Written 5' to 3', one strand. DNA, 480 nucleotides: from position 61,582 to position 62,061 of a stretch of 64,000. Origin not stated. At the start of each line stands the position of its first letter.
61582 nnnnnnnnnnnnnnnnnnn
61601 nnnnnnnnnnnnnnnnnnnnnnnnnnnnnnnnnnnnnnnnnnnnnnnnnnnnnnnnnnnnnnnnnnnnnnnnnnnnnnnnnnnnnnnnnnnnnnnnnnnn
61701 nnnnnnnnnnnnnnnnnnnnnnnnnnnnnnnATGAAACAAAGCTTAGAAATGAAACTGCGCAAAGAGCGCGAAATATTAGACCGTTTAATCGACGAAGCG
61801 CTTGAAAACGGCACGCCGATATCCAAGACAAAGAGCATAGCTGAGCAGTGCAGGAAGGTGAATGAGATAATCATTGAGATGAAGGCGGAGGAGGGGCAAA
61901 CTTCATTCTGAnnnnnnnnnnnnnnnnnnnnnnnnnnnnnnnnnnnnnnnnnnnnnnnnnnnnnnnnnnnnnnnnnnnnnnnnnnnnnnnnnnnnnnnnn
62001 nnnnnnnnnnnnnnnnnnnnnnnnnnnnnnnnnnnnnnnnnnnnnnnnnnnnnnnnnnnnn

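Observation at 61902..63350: AT-rich single-gene island sits between a truncated and a fuller copy of a MITE-like element, flanked by a 9-bp direct repeat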

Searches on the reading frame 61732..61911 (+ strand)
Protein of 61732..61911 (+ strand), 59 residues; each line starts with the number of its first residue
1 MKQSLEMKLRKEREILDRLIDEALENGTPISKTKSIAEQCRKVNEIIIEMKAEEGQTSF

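Call 8: search_protein_families(library=pfam, proteins=[window:61732-61911:+], max_evalue=0.1)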
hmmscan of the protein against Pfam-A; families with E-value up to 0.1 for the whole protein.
window:61732-61911:+ (59 aa): 1 family
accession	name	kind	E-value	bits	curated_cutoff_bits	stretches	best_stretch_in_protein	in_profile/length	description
PF08858.15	IDEAL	-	0.0011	19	22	1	7-27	5-25/37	IDEAL domain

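Call 14: find_encoding_contigs(protein=window:61732-61911:+, flank=6000, max_places=10)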
Protein window:61732-61911:+ (59 aa): 2 contigs read that carry it; 2 places shown.
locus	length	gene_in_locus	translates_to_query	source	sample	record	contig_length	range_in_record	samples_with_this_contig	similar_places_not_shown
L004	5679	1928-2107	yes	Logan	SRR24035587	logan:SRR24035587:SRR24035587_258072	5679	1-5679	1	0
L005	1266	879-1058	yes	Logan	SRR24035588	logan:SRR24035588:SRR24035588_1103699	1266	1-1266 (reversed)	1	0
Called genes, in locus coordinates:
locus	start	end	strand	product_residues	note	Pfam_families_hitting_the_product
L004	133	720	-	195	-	PF02525:Flavodoxin_2, PF03358:FMN_red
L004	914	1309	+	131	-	PF01814:Hemerythrin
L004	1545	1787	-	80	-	PF01381:HTH_3, PF12844:HTH_19 (weak), PF13443:HTH_26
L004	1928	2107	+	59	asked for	-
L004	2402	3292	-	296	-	-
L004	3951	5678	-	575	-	?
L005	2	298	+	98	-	?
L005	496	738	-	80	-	PF01381:HTH_3, PF12844:HTH_19 (weak), PF13443:HTH_26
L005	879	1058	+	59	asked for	-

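Call 45: find_homologous_proteins(query=window:61732-61911:+, max_evalue=0.001)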
Query window:61732-61911:+ (59 aa): 10 proteins with E <= 0.001 among 10 candidates.
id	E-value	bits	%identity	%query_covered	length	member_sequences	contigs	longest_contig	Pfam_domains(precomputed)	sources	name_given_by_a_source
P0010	2.0e-28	114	100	100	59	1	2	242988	-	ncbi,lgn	ncbi:MAG: hypothetical protein ACM3S4_11615 [Burkholderiales bacterium]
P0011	5.5e-25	103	92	100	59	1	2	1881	-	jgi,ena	jgi:2-phosphoglycerate kinase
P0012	9.2e-25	102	90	100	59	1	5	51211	-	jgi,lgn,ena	jgi:2-phosphoglycerate kinase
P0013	7.9e-24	99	88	100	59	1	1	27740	-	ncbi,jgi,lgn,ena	jgi:hypothetical protein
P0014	4.3e-18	81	81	92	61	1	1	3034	-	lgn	-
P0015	7.3e-17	78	77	95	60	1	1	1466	-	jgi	jgi:hypothetical protein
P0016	3.2e-16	76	76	92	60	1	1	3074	-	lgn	-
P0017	2.2e-10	58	63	83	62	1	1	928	-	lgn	-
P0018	3.3e-9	54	86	59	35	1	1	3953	-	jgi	-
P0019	3.2e-8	51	51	90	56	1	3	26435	-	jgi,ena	-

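Call 46: find_encoding_contigs(protein=P0012, flank=5000, max_places=10)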
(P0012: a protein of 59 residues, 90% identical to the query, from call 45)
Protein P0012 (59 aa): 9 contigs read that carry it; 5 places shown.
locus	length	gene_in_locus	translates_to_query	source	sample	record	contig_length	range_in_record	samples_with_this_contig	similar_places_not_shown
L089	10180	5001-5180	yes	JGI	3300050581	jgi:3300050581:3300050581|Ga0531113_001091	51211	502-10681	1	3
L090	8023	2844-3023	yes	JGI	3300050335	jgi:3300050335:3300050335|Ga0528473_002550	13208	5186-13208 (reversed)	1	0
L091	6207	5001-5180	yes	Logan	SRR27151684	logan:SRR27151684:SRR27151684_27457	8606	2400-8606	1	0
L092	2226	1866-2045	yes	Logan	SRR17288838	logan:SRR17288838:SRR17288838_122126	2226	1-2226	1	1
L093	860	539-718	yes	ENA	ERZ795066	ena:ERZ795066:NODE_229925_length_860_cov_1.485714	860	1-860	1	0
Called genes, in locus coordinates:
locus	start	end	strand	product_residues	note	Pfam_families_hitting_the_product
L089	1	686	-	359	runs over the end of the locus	PF03193:RsgA_GTPase, PF00005:ABC_tran (weak), PF01926:MMR_HSR1 (weak)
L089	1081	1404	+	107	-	-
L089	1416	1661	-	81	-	-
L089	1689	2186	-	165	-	PF02943:FeThRed_B, PF21349:RUBY_RBDX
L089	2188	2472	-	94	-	PF00462:Glutaredoxin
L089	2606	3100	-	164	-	PF02915:Rubrerythrin, PF21349:RUBY_RBDX (weak)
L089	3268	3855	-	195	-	PF02525:Flavodoxin_2, PF03358:FMN_red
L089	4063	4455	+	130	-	PF01814:Hemerythrin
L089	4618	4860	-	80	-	PF01381:HTH_3, PF12844:HTH_19 (weak), PF13443:HTH_26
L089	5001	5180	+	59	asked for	-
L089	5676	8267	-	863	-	PF02861:Clp_N, PF23569:NBD_SMAX1 (weak), PF00004:AAA, PF17871:AAA_lid_9, PF00004:AAA, PF07724:AAA_2, PF07728:AAA_5, PF10431:ClpB_D2-small, +10 more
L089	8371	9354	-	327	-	PF00226:DnaJ, PF01556:DnaJ_C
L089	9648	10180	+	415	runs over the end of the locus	PF00365:PFK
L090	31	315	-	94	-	PF00462:Glutaredoxin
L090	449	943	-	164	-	PF02915:Rubrerythrin, PF21349:RUBY_RBDX (weak)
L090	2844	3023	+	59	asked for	-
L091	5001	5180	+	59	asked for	-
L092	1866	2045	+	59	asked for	-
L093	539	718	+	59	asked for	-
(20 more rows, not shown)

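Call 47: find_encoding_contigs(protein=P0013, flank=5000, max_places=10)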
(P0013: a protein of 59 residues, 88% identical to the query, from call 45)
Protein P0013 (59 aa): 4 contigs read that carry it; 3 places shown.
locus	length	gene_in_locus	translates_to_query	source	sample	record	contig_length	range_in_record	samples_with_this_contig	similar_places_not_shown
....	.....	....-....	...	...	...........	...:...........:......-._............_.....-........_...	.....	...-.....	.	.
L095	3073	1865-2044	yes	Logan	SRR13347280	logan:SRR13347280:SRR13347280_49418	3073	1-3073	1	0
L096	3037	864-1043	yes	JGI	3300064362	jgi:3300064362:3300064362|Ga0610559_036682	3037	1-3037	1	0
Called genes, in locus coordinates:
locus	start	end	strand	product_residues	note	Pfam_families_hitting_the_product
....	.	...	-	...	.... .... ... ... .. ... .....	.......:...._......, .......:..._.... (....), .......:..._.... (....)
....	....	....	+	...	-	-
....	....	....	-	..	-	-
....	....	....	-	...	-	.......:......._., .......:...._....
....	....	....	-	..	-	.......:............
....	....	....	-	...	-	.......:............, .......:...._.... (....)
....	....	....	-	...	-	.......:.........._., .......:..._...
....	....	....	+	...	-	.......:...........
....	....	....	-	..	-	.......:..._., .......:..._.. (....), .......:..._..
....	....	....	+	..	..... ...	-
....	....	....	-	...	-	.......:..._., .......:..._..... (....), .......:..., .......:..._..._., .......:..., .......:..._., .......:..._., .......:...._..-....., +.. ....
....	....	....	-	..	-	-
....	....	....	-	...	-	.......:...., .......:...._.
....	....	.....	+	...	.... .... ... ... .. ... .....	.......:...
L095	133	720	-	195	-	PF02525:Flavodoxin_2, PF03358:FMN_red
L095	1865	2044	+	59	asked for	-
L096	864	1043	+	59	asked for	-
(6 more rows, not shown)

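Call 48: find_encoding_contigs(protein=P0011, flank=5000, max_places=10)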
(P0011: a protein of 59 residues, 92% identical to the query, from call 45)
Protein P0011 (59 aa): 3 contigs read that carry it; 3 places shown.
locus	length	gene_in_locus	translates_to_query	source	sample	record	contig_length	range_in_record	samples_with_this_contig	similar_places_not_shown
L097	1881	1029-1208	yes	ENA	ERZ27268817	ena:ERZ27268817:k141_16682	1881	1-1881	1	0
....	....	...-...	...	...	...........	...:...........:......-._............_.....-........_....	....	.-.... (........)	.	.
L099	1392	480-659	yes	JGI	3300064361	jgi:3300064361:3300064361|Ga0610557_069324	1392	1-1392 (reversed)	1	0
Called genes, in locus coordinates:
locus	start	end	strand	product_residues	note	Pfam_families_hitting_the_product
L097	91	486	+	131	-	PF01814:Hemerythrin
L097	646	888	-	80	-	PF01381:HTH_3, PF12844:HTH_19 (weak), PF13443:HTH_26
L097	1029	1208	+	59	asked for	-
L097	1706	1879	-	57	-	?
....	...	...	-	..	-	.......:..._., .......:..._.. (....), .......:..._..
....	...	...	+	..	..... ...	-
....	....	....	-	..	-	?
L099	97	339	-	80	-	PF01381:HTH_3, PF12844:HTH_19 (weak), PF13443:HTH_26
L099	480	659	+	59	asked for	-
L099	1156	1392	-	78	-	?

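Call 52: find_encoding_contigs(protein=P0014, flank=5000, max_places=5)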
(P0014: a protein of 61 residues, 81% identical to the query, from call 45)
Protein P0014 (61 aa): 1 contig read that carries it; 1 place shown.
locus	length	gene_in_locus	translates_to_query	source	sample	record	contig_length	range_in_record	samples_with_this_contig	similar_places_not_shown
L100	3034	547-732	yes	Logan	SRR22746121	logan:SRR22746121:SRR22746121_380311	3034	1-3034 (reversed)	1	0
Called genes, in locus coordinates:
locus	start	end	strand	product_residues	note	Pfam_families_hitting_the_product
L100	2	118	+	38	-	?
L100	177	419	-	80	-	PF13443:HTH_26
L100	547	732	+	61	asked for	-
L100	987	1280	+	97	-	-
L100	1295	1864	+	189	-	-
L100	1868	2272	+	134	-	-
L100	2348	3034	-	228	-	?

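Call 53: find_encoding_contigs(protein=P0016, flank=5000, max_places=5)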
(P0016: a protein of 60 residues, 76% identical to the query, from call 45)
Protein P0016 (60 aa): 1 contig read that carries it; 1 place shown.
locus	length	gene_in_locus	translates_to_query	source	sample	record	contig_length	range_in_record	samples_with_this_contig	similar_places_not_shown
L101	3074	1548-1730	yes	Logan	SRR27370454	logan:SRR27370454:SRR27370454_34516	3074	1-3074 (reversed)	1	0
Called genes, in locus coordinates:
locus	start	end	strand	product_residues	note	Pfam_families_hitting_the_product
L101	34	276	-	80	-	PF13443:HTH_26, PF01381:HTH_3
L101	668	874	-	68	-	PF12844:HTH_19 (weak), PF13560:HTH_31, PF01381:HTH_3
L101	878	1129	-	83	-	PF13443:HTH_26, PF01381:HTH_3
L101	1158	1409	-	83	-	-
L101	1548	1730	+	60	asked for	-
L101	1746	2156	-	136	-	-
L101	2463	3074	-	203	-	?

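Call 54: find_encoding_contigs(protein=P0015, flank=5000, max_places=5)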
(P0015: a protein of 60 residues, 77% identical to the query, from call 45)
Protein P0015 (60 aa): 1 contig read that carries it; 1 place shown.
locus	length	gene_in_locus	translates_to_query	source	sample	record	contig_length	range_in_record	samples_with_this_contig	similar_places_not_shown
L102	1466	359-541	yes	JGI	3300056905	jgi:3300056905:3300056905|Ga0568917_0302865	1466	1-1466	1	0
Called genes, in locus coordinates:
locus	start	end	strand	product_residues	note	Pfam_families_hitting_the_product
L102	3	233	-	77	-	?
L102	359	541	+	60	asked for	-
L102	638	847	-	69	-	PF12844:HTH_19, PF13560:HTH_31, PF01381:HTH_3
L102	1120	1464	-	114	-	?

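Call 60: search_protein_families(library=padloc, proteins=[L100:987-1280:+, L100:1295-1864:+, L100:1868-2272:+, L101:1746-2156:-], max_evalue=0.01)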
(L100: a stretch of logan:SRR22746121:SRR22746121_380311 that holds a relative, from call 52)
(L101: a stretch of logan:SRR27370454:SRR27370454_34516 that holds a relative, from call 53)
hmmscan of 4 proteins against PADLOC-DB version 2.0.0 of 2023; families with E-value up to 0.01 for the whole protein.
L100:987-1280:+ (97 aa): 0 families

L100:1295-1864:+ (189 aa): 0 families

L100:1868-2272:+ (134 aa): 0 families

L101:1746-2156:- (136 aa): 0 families

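Call 61: search_protein_families(library=pfam, proteins=[L100:987-1280:+, L100:1295-1864:+, L100:1868-2272:+, L101:1746-2156:-], max_evalue=0.05)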
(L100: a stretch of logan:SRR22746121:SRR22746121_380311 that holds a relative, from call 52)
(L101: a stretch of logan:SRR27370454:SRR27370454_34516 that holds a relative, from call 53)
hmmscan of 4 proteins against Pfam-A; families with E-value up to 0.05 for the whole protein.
L100:987-1280:+ (97 aa): 2 families
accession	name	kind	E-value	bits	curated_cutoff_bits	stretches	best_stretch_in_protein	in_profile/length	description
PF14193.11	DUF4315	-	0.016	15.6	27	1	42-69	30-57/79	Domain of unknown function (DUF4315)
PF07261.16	DnaB_2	-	0.041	14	22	0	38-75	7-45/74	Replication initiation and membrane attachment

L100:1295-1864:+ (189 aa): 0 families

L100:1868-2272:+ (134 aa): 1 family
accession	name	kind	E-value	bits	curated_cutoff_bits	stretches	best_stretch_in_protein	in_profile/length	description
PF25301.1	CUT_C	-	0.048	13.9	30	0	44-108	40-99/125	Cuticlin C-terminal domain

L101:1746-2156:- (136 aa): 2 families
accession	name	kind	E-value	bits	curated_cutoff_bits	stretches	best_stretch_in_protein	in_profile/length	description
PF12698.13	ABC2_membrane_3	-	0.015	14.8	31.6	1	11-101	217-281/347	ABC-2 family transporter protein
PF03006.26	HlyIII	-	0.036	14.1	26.2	0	8-35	42-71/224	Haemolysin-III related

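Call 62: search_protein_families(library=phrogs, proteins=[L100:987-1280:+, L100:1295-1864:+, L100:1868-2272:+, window:61732-61911:+], max_evalue=0.01)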
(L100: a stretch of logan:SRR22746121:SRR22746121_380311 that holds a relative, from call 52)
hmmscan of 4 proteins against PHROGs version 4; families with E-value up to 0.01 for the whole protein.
L100:987-1280:+ (97 aa): 0 families

L100:1295-1864:+ (189 aa): 0 families

L100:1868-2272:+ (134 aa): 0 families

window:61732-61911:+ (59 aa): 0 families
